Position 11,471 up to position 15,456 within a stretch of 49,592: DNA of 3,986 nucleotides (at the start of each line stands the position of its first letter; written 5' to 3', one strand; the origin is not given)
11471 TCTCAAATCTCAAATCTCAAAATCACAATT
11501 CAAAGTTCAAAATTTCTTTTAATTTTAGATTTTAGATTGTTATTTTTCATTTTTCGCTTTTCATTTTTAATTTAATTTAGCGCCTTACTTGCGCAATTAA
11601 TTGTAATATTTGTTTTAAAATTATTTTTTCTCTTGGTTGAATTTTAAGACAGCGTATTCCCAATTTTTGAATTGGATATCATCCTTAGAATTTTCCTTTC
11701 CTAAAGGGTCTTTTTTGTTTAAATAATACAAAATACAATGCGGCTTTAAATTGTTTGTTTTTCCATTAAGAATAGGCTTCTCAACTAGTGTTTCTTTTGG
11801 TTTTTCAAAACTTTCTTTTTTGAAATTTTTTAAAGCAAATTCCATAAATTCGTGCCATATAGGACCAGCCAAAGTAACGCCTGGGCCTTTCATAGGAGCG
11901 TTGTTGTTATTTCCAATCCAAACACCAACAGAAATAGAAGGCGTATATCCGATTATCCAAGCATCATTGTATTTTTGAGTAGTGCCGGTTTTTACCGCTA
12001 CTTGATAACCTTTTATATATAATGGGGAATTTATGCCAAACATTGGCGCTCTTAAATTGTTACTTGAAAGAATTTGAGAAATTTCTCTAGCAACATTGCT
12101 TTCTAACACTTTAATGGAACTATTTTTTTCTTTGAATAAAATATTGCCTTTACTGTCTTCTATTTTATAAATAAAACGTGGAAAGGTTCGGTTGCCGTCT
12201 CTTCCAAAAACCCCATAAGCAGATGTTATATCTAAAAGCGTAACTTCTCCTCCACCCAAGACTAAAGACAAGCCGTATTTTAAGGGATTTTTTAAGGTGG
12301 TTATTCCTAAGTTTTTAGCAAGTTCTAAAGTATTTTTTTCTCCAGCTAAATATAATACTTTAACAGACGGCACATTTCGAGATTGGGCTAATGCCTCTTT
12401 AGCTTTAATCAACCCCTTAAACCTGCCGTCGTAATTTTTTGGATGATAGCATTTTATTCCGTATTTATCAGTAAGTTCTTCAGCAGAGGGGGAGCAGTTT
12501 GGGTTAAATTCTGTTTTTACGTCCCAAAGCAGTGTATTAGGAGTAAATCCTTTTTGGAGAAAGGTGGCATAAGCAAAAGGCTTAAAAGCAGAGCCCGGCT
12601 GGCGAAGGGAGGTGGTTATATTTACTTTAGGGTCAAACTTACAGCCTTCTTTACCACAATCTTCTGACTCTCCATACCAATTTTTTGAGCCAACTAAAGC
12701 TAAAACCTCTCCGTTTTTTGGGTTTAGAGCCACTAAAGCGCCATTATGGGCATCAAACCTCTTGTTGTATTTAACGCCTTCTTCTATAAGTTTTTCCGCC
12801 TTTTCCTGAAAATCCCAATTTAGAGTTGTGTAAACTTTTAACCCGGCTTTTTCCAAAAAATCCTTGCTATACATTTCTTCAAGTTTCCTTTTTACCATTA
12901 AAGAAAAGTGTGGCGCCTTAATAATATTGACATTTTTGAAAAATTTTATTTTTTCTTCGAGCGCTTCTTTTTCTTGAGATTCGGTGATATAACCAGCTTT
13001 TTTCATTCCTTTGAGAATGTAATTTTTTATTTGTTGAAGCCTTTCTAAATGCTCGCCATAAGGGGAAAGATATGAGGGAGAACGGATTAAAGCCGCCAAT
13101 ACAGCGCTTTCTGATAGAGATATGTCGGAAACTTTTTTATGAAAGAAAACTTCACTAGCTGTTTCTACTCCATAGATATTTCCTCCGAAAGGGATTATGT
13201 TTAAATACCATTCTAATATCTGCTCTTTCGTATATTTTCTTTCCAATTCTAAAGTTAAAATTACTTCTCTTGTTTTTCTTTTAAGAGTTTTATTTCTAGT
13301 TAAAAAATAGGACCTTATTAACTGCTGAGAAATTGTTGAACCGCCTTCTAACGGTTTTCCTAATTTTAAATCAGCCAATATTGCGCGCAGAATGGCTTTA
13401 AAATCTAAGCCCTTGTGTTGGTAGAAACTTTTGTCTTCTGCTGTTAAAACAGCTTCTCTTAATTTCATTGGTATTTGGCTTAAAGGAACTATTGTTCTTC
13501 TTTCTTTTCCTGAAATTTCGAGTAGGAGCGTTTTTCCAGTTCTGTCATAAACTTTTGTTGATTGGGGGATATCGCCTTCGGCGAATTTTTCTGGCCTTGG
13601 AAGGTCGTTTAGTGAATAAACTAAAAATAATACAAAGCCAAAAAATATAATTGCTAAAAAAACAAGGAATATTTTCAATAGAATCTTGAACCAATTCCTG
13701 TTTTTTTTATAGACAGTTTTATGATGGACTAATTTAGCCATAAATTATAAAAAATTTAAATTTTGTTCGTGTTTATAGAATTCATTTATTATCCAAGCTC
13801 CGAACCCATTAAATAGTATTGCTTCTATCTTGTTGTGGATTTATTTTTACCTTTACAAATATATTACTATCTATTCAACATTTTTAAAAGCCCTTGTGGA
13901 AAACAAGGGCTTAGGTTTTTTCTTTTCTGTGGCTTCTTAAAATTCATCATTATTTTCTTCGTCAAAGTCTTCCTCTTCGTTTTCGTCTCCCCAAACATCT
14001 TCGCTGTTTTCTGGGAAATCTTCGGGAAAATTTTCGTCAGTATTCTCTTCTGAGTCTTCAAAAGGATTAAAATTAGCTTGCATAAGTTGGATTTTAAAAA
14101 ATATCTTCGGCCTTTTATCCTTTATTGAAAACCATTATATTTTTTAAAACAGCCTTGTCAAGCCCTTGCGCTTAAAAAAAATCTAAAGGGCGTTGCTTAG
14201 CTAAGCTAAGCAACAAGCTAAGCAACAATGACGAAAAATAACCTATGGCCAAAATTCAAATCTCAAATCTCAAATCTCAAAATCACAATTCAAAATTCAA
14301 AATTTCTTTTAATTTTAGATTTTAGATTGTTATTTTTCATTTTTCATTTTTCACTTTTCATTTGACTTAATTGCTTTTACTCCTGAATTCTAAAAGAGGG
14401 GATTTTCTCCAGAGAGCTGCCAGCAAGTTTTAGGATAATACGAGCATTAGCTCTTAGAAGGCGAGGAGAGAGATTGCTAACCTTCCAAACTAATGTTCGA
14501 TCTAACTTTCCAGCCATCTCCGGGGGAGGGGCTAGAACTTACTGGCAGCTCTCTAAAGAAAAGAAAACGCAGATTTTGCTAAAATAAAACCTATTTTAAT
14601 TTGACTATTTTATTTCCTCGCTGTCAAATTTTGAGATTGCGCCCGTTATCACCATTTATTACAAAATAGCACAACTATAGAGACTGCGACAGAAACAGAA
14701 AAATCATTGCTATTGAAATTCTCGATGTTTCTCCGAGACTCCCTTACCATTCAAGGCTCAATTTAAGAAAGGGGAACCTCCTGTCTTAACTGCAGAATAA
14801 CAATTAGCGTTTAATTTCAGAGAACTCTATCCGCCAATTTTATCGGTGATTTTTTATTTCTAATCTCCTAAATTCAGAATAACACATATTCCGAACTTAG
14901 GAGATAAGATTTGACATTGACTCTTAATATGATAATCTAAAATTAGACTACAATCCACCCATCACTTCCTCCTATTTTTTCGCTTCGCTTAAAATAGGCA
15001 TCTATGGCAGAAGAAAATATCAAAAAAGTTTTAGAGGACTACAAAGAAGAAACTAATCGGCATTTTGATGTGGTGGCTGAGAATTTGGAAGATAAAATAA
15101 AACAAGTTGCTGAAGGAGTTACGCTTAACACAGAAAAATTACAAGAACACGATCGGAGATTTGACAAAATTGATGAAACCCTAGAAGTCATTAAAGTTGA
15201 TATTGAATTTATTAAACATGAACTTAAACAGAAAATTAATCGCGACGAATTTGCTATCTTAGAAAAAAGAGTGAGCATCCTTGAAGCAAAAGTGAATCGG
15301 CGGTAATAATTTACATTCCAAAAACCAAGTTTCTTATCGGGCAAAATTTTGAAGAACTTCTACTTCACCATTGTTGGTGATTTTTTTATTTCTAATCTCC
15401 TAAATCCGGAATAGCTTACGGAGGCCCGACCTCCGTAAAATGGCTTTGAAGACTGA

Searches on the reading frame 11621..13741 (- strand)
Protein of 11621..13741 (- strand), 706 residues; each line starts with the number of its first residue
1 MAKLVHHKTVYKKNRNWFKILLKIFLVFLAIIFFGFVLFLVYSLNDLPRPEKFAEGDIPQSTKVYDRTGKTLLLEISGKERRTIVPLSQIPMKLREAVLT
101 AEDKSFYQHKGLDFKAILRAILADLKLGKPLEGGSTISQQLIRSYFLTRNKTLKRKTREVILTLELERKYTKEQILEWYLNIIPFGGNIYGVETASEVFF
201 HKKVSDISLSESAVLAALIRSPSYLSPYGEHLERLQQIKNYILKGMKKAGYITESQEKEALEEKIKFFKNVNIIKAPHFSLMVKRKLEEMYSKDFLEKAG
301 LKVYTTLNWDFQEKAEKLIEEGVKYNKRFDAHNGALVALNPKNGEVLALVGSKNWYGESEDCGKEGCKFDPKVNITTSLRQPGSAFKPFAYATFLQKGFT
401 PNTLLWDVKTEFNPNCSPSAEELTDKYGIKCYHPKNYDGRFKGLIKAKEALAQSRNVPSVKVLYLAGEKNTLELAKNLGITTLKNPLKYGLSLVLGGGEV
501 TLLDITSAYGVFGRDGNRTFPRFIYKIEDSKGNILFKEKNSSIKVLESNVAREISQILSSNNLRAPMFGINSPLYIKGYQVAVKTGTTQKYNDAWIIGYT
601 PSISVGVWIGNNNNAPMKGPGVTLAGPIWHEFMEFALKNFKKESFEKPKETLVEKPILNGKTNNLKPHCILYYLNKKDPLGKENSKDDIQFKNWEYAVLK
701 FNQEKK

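Call 4: search_protein_families(library=pfam, proteins=[window:11621-13741:-], max_evalue=0.01)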
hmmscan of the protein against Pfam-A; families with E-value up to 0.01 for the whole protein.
window:11621-13741:- (706 aa): 2 families
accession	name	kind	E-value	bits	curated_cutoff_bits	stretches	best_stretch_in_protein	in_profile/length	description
PF00912.28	Transgly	-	1.6e-59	200.7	27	1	73-246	5-177/178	Transglycosylase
PF00905.27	Transpeptidase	-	1.2e-22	81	22.1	1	334-633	1-298/299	Penicillin binding protein transpeptidase domain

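Call 14: find_encoding_contigs(protein=window:11621-13741:-, flank=10000, max_places=10)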
Protein window:11621-13741:- (706 aa): 1 contig read that carries it; 1 place shown.
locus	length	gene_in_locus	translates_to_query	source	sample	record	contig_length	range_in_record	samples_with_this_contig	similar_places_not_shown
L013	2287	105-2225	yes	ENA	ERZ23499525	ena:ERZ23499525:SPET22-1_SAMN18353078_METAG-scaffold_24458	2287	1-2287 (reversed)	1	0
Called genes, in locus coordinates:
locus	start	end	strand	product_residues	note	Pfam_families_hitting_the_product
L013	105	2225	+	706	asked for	PF00912:Transgly, PF00905:Transpeptidase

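Call 38: find_related_loci(query=window:11621-13741:-, collection=metagenome_contigs, flank=10000)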
Query window:11621-13741:- (706 aa) in metagenome_contigs; peptide patterns used: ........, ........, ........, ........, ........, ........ (x = any residue, [..] = any of these).
600 stretches matched a pattern (row limit reached: there are more); 408 encode a relative of the query (tblastn E <= 1e-3); the best 80 are kept; 80 distinct loci.
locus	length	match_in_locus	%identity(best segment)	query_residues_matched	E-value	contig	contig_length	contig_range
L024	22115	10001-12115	57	1-701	0e+0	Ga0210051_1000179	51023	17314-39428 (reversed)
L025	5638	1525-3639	57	1-701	0e+0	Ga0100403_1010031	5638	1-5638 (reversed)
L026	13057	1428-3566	57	1-701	0e+0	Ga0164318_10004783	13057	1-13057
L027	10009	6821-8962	58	1-701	0e+0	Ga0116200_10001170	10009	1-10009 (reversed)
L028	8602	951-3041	56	1-705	0e+0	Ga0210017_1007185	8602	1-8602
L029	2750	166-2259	56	1-705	0e+0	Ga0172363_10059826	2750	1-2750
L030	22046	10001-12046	56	18-698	0e+0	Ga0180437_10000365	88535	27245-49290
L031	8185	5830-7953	56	1-703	0e+0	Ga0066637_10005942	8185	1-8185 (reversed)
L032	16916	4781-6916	54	1-701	0e+0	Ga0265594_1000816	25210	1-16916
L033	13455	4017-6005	57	42-698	0e+0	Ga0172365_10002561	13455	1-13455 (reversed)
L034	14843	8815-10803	57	42-698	0e+0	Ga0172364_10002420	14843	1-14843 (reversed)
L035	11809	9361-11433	55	3-701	0e+0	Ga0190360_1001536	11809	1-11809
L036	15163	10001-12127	55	1-698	0e+0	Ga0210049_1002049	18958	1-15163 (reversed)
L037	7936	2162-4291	55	3-698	0e+0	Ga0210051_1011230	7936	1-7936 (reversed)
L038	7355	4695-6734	54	27-698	0e+0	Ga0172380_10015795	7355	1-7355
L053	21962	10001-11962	56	13-658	0e+0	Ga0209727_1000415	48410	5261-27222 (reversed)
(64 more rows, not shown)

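Call 94: search_protein_families(library=pfam, proteins=[L053:4493-5287:-, L053:5265-6077:-], max_evalue=0.01)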
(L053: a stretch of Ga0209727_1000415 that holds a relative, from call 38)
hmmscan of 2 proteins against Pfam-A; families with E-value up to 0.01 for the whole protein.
L053:4493-5287:- (264 aa): 1 family
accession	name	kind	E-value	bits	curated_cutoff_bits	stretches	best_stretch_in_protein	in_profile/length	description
PF13228.11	DUF4037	-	8.7e-09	36.5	22.1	1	110-200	9-101/101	Domain of unknown function (DUF4037)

L053:5265-6077:- (270 aa): 3 families
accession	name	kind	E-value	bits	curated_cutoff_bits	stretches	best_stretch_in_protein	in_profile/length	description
PF00334.24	NDK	-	2.1e-18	66.9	27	1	6-125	3-133/135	Nucleoside diphosphate kinase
PF00293.34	NUDIX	-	1.8e-17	64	21.1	1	140-263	6-133/134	NUDIX domain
PF14815.12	NUDIX_4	-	0.0013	18.9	35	1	151-249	10-99/113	NUDIX domain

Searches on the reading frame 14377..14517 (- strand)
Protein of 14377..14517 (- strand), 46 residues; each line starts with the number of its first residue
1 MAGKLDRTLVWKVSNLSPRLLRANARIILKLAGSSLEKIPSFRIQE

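Call 94: search_protein_families(library=pfam, proteins=[window:14377-14517:-], max_evalue=0.01)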
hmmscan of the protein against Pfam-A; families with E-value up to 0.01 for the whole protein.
window:14377-14517:- (46 aa): 0 families

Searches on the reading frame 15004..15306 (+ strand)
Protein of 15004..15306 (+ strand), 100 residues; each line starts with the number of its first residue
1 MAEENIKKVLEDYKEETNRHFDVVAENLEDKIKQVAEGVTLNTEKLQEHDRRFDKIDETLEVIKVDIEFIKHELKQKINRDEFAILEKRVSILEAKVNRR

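Call 4: search_protein_families(library=pfam, proteins=[window:15004-15306:+], max_evalue=0.01)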
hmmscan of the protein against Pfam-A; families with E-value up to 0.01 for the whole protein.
window:15004-15306:+ (100 aa): 1 family
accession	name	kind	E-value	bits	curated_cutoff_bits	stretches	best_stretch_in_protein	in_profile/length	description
PF01442.23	Apolipoprotein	-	0.0041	17.3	90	1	3-67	39-104/190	Apolipoprotein A1/A4/E domain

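Call 5: search_protein_families(library=padloc, proteins=[window:15004-15306:+], max_evalue=0.01)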
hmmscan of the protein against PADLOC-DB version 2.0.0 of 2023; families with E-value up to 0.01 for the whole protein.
window:15004-15306:+ (100 aa): 0 families

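Call 46: search_protein_families(library=phrogs, proteins=[window:15004-15306:+], max_evalue=0.01)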
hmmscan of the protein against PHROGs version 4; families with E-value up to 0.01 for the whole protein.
window:15004-15306:+ (100 aa): 0 families

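Call 47: search_protein_families(library=ncbifam, proteins=[window:15004-15306:+], max_evalue=0.01)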
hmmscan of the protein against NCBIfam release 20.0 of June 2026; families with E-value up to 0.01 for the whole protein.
window:15004-15306:+ (100 aa): 0 families
